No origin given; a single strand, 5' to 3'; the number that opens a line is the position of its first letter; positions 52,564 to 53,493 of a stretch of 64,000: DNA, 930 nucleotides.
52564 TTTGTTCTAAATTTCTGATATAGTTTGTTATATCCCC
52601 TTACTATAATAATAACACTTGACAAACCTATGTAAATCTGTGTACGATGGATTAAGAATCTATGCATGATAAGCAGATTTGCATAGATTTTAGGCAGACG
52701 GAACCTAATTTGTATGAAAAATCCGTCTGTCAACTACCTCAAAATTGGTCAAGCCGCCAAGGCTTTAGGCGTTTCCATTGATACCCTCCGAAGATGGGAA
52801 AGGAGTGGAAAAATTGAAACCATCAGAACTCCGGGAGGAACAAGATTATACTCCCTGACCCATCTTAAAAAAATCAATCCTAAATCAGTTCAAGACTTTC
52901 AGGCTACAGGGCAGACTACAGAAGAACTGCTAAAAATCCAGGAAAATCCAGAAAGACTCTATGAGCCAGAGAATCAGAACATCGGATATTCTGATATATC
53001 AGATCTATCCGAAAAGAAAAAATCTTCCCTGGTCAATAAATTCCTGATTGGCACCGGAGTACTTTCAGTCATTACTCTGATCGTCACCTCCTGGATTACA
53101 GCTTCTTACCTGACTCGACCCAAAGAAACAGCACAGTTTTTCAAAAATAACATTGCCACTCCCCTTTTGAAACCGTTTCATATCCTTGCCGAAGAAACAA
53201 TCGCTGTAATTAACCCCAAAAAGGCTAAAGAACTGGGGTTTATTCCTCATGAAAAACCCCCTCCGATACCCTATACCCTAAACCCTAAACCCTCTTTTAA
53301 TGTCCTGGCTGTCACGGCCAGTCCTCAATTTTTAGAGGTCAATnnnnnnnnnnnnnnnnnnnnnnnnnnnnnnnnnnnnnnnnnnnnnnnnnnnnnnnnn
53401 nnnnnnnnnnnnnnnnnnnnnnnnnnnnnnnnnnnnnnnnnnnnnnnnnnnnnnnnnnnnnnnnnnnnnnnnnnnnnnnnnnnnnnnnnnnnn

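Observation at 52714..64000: Unannotated giant gene: MerR-HTH, TM helix, >3,600-aa extracellular repeat protein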

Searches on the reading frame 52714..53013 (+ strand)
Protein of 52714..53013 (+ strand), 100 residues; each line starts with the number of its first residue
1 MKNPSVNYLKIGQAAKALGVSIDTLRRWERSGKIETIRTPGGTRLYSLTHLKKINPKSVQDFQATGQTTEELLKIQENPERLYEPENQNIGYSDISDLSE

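Call 43: search_solved_structures(query=window:52714-53013:+, max_evalue=0.01, show_alignments=3)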
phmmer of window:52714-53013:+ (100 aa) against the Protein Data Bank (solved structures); distinct sequences matched with E-value up to 0.01: 10.
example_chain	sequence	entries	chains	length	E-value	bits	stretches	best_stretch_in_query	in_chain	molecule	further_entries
6jgf_A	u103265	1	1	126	0.00015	24.8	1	9-80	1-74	CadR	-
6jgv_A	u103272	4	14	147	0.00017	24.6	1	9-80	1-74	CadR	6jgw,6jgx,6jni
6jyw_A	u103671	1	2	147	0.00021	24.3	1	9-80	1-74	CadR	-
3whp_A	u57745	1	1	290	0.0014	21.7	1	11-59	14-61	Probable transcriptional regulator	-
5c8d_A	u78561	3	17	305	0.0016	21.5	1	11-59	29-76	Light-dependent transcriptional regulator CarH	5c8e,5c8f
8jbs_A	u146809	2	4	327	0.0023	21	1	12-51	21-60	Putative cobalamin binding protein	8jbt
5crl_A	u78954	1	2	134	0.0034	20.5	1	6-77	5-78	Mercuric resistance operon regulatory protein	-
4ua1_A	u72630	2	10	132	0.0042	20.2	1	10-75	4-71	Regulatory protein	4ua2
6amk_A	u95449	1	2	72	0.0043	20.2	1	13-52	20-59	Putative DNA-binding protein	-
6ama_A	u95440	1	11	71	0.0054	19.8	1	12-51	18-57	Putative DNA-binding protein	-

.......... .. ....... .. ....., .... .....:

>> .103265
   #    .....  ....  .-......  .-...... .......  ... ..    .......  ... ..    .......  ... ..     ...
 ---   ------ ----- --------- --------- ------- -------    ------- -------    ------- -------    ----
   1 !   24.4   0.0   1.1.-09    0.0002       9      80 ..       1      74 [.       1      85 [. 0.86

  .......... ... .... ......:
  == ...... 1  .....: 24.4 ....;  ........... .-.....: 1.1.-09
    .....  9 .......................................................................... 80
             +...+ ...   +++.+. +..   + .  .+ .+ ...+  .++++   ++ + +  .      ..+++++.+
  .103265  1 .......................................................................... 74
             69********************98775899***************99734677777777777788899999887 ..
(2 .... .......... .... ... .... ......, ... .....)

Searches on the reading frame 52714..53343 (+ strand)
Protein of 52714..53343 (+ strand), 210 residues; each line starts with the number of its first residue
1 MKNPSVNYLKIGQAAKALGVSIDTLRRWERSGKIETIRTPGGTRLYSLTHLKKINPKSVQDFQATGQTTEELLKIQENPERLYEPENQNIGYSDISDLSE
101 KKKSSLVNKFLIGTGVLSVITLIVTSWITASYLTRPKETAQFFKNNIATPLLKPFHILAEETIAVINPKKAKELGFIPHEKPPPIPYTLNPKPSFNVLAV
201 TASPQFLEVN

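Call 4: search_protein_families(library=pfam, proteins=[window:52714-53313:+], max_evalue=0.1)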
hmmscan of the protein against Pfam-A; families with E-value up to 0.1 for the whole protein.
window:52714-53313:+ (200 aa): 9 families
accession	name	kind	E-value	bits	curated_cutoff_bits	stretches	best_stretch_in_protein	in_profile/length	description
PF00376.29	MerR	-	5.5e-14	52.1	28.2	1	10-46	1-38/38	MerR family regulatory protein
PF13411.12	MerR_1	-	3.9e-09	36.9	21.6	1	10-54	2-46/69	MerR HTH family regulatory protein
PF12728.13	HTH_17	-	1.8e-06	28.6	27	1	8-52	1-44/51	Helix-turn-helix domain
PF02042.20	RWP-RK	-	0.012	16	29.3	1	9-34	13-38/49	RWP-RK domain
PF13338.12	AbiEi_4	-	0.028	15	25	1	9-40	14-43/49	Transcriptional regulator, AbiEi antitoxin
PF13518.12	HTH_28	-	0.034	14.7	25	1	11-30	15-34/52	Helix-turn-helix domain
PF13560.12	HTH_31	-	0.035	14.8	27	1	9-30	15-36/64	Helix-turn-helix domain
PF01381.28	HTH_3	-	0.046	14.2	23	1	11-31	12-32/55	Helix-turn-helix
PF13384.12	HTH_23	-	0.073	13.4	24.6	0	10-28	19-37/50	Homeodomain-like domain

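Call 5: search_protein_families(library=ncbifam, proteins=[window:52714-53313:+], max_evalue=0.1)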
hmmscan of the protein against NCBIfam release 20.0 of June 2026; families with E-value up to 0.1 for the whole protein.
window:52714-53313:+ (200 aa): 16 families
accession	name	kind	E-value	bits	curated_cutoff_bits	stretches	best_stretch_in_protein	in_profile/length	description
NF033787.1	HTH_BldC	subfamily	1.2e-08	34.7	77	1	9-50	3-44/49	BldC family transcriptional regulator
NF047375.1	HeatShock_HspR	equivalog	4.1e-07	29.9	105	1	9-55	4-50/92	heat shock protein transcriptional repressor HspR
NF033518.0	transpos_IS607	equivalog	7.1e-07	28.9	110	1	13-61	2-50/187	IS607 family transposase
TIGR02051.1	MerR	equivalog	2.3e-06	27.9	150.85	1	10-78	1-71/124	mercury resistance transcriptional regulator MerR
NF007069.0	PRK09514.1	equivalog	4.5e-06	26.7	143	1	9-90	2-85/141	Zn(2+)-responsive transcriptional regulator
TIGR02043.1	ZntR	equivalog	8e-06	26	167.95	1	9-101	2-96/131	Zn(2+)-responsive transcriptional regulator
TIGR01764.1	excise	domain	9.3e-06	25.9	28.8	1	8-46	1-38/49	excisionase family DNA-binding protein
TIGR02047.1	CadR-PbrR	equivalog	2.3e-05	24.4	151.45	1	9-82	1-76/127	Cd(II)/Pb(II)-responsive transcriptional regulator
TIGR02044.1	CueR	equivalog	4.8e-05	23.4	147.4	1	10-101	2-94/127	Cu(I)-responsive transcriptional regulator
NF047377.1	heat_HspR_dupli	exception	0.0001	21.9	300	1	11-90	8-89/214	heat shock protein transcriptional repressor HspR, fused homodimer type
NF052513.1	TransRegCarH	equivalog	0.00011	21.6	400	1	11-80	9-81/274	HTH-type transcriptional repressor CarH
TIGR01950.1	SoxR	equivalog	0.00025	20.8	116.9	1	9-106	2-92/142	redox-sensitive transcriptional activator SoxR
NF041849.1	trans_regNmlR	equivalog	0.0014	18.7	175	1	10-74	2-65/117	stress response transcriptional regulator NmlR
NF010315.0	PRK13752.1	subfamily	0.0076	16.3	261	1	6-76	5-77/144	mercury resistance transcriptional regulator MerR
NF040522.1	VC1465_fam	subfamily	0.0088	16.1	70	1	12-31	13-32/111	VC1465 family Xer recombination activation factor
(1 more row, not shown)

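Call 6: find_homologous_proteins(query=window:52714-53343:+, max_evalue=0.001)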
Query window:52714-53343:+ (210 aa): 115 proteins with E <= 0.001 among 538 candidates.
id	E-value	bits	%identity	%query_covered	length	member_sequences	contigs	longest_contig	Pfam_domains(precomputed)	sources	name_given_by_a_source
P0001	1.6e-73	264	64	100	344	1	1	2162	PF12728.14,PF00376.30,PF13411.13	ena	-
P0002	8.8e-52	193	44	80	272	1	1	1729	PF12728.14,PF00376.30,PF13411.13,PF13518.13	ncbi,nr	ncbi:MAG: helix-turn-helix domain-containing protein, partial [Candidatus Daviesbacteria bacterium]|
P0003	9.7e-41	157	45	100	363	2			PF12728.14,PF00376.30,PF13411.13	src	-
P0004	2.1e-36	143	68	50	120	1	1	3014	-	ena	-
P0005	1.8e-28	117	48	63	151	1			PF12728.14,PF00376.30,PF13411.13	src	-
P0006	7.0e-26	109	51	33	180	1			PF12728.14,PF00376.30,PF13411.13,PF13384.13,PF13551.13,PF13518.13,PF01381.29,PF08220.19,PF13560.13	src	-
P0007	2.1e-25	107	73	36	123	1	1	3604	PF12728.14,PF00376.30,PF13411.13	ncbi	ncbi:MAG: DNA binding protein, partial [uncultured bacterium]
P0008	8.1e-25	105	37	94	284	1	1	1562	PF12728.14,PF00376.30,PF13411.13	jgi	-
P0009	1.6e-24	104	56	50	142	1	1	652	PF12728.14,PF00376.30,PF13411.13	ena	-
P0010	3.0e-22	97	52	51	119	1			PF12728.14,PF00376.30,PF13411.13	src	-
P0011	1.8e-16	78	34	100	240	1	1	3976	PF12728.14,PF00376.30,PF13411.13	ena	-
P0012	1.1e-15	76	54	38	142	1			PF12728.14,PF00376.30,PF13411.13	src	-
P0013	1.7e-13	68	67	25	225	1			PF00376.30,PF13411.13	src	-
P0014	3.7e-13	67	52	34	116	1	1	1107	PF12728.14,PF00376.30,PF13411.13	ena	-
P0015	3.7e-13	67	73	23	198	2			PF00376.30,PF13411.13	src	-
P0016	4.2e-13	67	56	32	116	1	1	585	PF12728.14,PF00376.30,PF13411.13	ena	-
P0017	2.9e-12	64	29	97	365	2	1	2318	PF00376.30,PF13411.13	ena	-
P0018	3.0e-12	64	34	52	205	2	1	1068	PF12728.14,PF00376.30,PF13411.13,PF13518.13,PF13560.13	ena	-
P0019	6.6e-12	63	89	18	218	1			PF12728.14,PF00376.30,PF13411.13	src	-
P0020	6.2e-8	50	58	26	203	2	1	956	PF00376.30,PF13411.13,PF00239.27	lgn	-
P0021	7.3e-8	50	58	25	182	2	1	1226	PF12728.14,PF00376.30,PF13411.13,PF00239.27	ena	-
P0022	1.7e-7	49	53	24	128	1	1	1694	PF12728.14,PF00376.30,PF13411.13,PF03459.24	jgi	jgi:molybdopterin-binding protein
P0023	2.0e-7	49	56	26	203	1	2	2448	PF12728.14,PF00376.30,PF13411.13,PF00239.27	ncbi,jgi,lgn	jgi:excisionase family DNA binding protein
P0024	3.5e-7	48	36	54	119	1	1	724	PF00376.30,PF13411.13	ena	-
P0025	4.1e-7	48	58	21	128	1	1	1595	PF12728.14,PF00376.30,PF13411.13,PF03459.24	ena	-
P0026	4.7e-7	47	61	23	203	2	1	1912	PF12728.14,PF00376.30,PF13411.13,PF00239.27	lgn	-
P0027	5.2e-7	47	68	21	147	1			PF12728.14,PF00376.30,PF13411.13,PF00239.27,PF01381.29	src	-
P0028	5.9e-7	47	60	25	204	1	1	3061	PF12728.14,PF00376.30,PF13411.13,PF00239.27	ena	-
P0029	6.2e-7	47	68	21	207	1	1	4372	PF12728.14,PF00376.30,PF13411.13,PF00239.27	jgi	jgi:putative resolvase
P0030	6.8e-7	47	61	23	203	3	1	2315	PF00376.30,PF13411.13,PF00239.27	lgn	-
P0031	7.2e-7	47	68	21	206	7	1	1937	PF12728.14,PF00376.30,PF13411.13,PF00239.27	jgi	jgi:putative resolvase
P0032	8.4e-7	47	68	21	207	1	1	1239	PF12728.14,PF00376.30,PF13411.13,PF00239.27,PF01381.29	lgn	-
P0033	1.2e-6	46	68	21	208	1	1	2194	PF12728.14,PF00376.30,PF13411.13,PF00239.27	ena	-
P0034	1.4e-6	46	68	21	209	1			PF12728.14,PF00376.30,PF13411.13,PF00239.27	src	-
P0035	1.7e-6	45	52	25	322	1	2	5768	PF12728.14,PF00376.30,PF13411.13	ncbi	-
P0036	1.8e-6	45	60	24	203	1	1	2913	PF00376.30,PF13411.13,PF00239.27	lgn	-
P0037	2.1e-6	45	63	23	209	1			PF12728.14,PF00376.30,PF13411.13,PF00239.27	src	-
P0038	2.2e-6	45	68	21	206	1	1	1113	PF12728.14,PF00376.30,PF13411.13,PF00239.27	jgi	jgi:putative resolvase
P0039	2.3e-6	45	56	23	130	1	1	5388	PF12728.14,PF00376.30,PF13411.13,PF03459.24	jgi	jgi:molybdopterin-binding protein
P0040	2.4e-6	45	56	21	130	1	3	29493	PF12728.14,PF00376.30,PF13411.13,PF03459.24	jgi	jgi:molybdopterin-binding protein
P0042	5.7e-6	44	57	23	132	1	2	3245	PF12728.14,PF00376.30,PF13411.13,PF03459.24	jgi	jgi:molybdopterin-binding protein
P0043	5.7e-6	44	67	20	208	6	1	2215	PF12728.14,PF00376.30,PF13411.13,PF00239.27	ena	-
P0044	7.8e-6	43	51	27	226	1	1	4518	PF12728.14,PF00376.30,PF13411.13,PF00239.27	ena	-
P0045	8.2e-6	43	60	24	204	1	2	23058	PF00376.30,PF13411.13,PF00239.27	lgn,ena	-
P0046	8.6e-6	43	53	23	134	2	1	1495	PF12728.14,PF00376.30,PF13411.13,PF03459.24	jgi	jgi:molybdopterin-binding protein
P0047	9.3e-6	43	56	25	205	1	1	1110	PF00376.30,PF13411.13,PF00239.27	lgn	-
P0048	9.5e-6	43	61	21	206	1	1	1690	PF12728.14,PF00376.30,PF13411.13,PF00239.27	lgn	-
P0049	1.1e-5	43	61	23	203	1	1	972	PF00376.30,PF13411.13,PF00239.27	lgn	-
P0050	2.0e-5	42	35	46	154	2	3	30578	PF12728.14,PF00376.30,PF13411.13,PF09278.18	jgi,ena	-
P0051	2.4e-5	42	49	24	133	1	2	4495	PF00376.30,PF13411.13,PF03459.24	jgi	jgi:molybdopterin-binding protein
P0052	2.5e-5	42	60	21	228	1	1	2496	PF12728.14,PF00376.30,PF13411.13,PF00239.27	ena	-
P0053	3.5e-5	41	60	21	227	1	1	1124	PF12728.14,PF00376.30,PF13411.13,PF00239.27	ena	-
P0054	3.5e-5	41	53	22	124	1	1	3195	PF12728.14,PF00376.30,PF13411.13,PF03459.24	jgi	jgi:molybdopterin-binding protein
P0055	3.8e-5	41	55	22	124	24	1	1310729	PF00376.30,PF13411.13,PF03459.24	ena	-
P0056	3.8e-5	41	60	21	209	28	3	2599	PF12728.14,PF00376.30,PF13411.13,PF00239.27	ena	-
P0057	3.9e-5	41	60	21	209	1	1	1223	PF12728.14,PF00376.30,PF13411.13,PF00239.27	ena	-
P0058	3.9e-5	41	51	24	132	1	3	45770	PF12728.14,PF00376.30,PF13411.13,PF03459.24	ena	-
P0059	3.9e-5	41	60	21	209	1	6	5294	PF12728.14,PF00376.30,PF13411.13,PF00239.27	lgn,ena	-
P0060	3.9e-5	41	60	21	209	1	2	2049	PF12728.14,PF00376.30,PF13411.13,PF00239.27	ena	-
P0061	3.9e-5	41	60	21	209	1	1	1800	PF12728.14,PF00376.30,PF13411.13,PF00239.27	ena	-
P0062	3.9e-5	41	60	21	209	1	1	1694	PF12728.14,PF00376.30,PF13411.13,PF00239.27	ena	-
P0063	3.9e-5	41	60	21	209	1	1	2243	PF12728.14,PF00376.30,PF13411.13,PF00239.27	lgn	-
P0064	5.5e-5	41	59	23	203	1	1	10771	PF00376.30,PF13411.13,PF00239.27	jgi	jgi:excisionase family DNA binding protein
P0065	5.6e-5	41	55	23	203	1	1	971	PF00376.30,PF13411.13,PF00239.27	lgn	-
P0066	5.7e-5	41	53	22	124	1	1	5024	PF12728.14,PF00376.30,PF13411.13,PF03459.24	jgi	-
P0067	7.0e-5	40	53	22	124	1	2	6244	PF12728.14,PF00376.30,PF13411.13,PF03459.24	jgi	jgi:molybdopterin-binding protein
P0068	7.0e-5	40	53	22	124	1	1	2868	PF12728.14,PF00376.30,PF13411.13,PF03459.24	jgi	-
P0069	9.3e-5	40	66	18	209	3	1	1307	PF12728.14,PF00376.30,PF13411.13,PF00239.27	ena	-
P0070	1.0e-4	40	60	21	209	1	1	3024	PF12728.14,PF00376.30,PF13411.13,PF00239.27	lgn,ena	-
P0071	1.0e-4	40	60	21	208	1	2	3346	PF12728.14,PF00376.30,PF13411.13,PF00239.27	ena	-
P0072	1.1e-4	40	60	21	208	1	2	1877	PF12728.14,PF00376.30,PF13411.13,PF00239.27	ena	-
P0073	1.1e-4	40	58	21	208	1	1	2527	PF12728.14,PF00376.30,PF13411.13,PF00239.27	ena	-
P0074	1.2e-4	39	60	21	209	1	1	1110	PF12728.14,PF00376.30,PF13411.13,PF00239.27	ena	-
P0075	1.3e-4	39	66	18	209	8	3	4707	PF12728.14,PF00376.30,PF13411.13,PF00239.27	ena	-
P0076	1.8e-4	39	51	22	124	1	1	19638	PF00376.30,PF13411.13,PF03459.24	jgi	jgi:molybdopterin-binding protein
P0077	1.8e-4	39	48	24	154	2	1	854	PF00376.30,PF13411.13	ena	-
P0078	1.9e-4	39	33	46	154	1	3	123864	PF00376.30,PF13411.13,PF09278.18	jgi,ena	-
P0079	2.3e-4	39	50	24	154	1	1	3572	PF12728.14,PF00376.30,PF13411.13,PF09278.18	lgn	-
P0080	2.5e-4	38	58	21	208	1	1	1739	PF12728.14,PF00376.30,PF13411.13,PF00239.27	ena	-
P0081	2.5e-4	38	58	21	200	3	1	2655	PF12728.14,PF00376.30,PF13411.13,PF00239.27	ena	-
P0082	2.5e-4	38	58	21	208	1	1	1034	PF12728.14,PF00376.30,PF13411.13,PF00239.27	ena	-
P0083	2.6e-4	38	58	21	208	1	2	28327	PF12728.14,PF00376.30,PF13411.13,PF00239.27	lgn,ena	-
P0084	2.6e-4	38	58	21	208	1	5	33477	PF12728.14,PF00376.30,PF13411.13,PF00239.27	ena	-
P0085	2.6e-4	38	58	21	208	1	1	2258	PF12728.14,PF00376.30,PF13411.13,PF00239.27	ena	-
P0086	2.6e-4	38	58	21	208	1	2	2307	PF12728.14,PF00376.30,PF13411.13,PF00239.27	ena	-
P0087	2.6e-4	38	58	21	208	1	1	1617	PF12728.14,PF00376.30,PF13411.13,PF00239.27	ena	-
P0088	2.6e-4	38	58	21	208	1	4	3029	PF12728.14,PF00376.30,PF13411.13,PF00239.27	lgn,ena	-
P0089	2.7e-4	38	58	21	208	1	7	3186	PF12728.14,PF00376.30,PF13411.13,PF00239.27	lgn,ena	-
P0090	2.7e-4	38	58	21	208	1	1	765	PF12728.14,PF00376.30,PF13411.13,PF00239.27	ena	-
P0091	2.7e-4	38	58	21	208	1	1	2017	PF12728.14,PF00376.30,PF13411.13,PF00239.27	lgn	-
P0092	2.7e-4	38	58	21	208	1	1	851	PF12728.14,PF00376.30,PF13411.13,PF00239.27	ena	-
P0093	2.7e-4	38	58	21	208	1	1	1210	PF12728.14,PF00376.30,PF13411.13,PF00239.27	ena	-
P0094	2.7e-4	38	58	21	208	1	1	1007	PF12728.14,PF00376.30,PF13411.13,PF00239.27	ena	-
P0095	2.8e-4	38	58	21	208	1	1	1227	PF12728.14,PF00376.30,PF13411.13,PF00239.27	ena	-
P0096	2.8e-4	38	58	21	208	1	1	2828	PF12728.14,PF00376.30,PF13411.13,PF00239.27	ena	-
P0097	2.8e-4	38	58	21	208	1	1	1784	PF12728.14,PF00376.30,PF13411.13,PF00239.27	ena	-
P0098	3.2e-4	38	58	21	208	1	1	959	PF12728.14,PF00376.30,PF13411.13,PF00239.27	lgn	-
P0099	3.2e-4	38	58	21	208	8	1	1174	PF12728.14,PF00376.30,PF13411.13,PF00239.27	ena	-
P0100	3.2e-4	38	58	21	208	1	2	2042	PF12728.14,PF00376.30,PF13411.13,PF00239.27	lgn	-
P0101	3.3e-4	38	58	21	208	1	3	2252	PF12728.14,PF00376.30,PF13411.13,PF00239.27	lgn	-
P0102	3.4e-4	38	58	21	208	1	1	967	PF12728.14,PF00376.30,PF13411.13,PF00239.27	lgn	-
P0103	3.5e-4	38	58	21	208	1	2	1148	PF12728.14,PF00376.30,PF13411.13,PF00239.27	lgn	-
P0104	3.6e-4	38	49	27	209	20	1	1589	PF12728.14,PF00376.30,PF13411.13,PF00239.27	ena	-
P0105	3.9e-4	38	48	24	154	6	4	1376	PF12728.14,PF00376.30,PF13411.13,PF09278.18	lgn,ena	-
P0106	3.9e-4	38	58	21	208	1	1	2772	PF12728.14,PF00376.30,PF13411.13,PF00239.27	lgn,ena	-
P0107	3.9e-4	38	58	21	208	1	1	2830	PF12728.14,PF00376.30,PF13411.13,PF00239.27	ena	-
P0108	4.6e-4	38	48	24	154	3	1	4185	PF12728.14,PF00376.30,PF13411.13,PF09278.18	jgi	-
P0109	5.3e-4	37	35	44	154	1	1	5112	PF12728.14,PF00376.30,PF13411.13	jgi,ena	-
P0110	5.4e-4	37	34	46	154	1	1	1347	PF00376.30,PF13411.13,PF09278.18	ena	-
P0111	5.9e-4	37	48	24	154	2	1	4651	PF12728.14,PF00376.30,PF13411.13,PF09278.18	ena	-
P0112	6.4e-4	37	48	24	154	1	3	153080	PF00376.30,PF13411.13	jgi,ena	-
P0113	7.2e-4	37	35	46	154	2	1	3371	PF00376.30,PF13411.13,PF09278.18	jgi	-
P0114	8.5e-4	37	55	22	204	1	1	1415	PF00376.30,PF13411.13,PF00239.27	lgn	-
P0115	9.0e-4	37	35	46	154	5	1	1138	PF00376.30,PF13411.13,PF09278.18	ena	-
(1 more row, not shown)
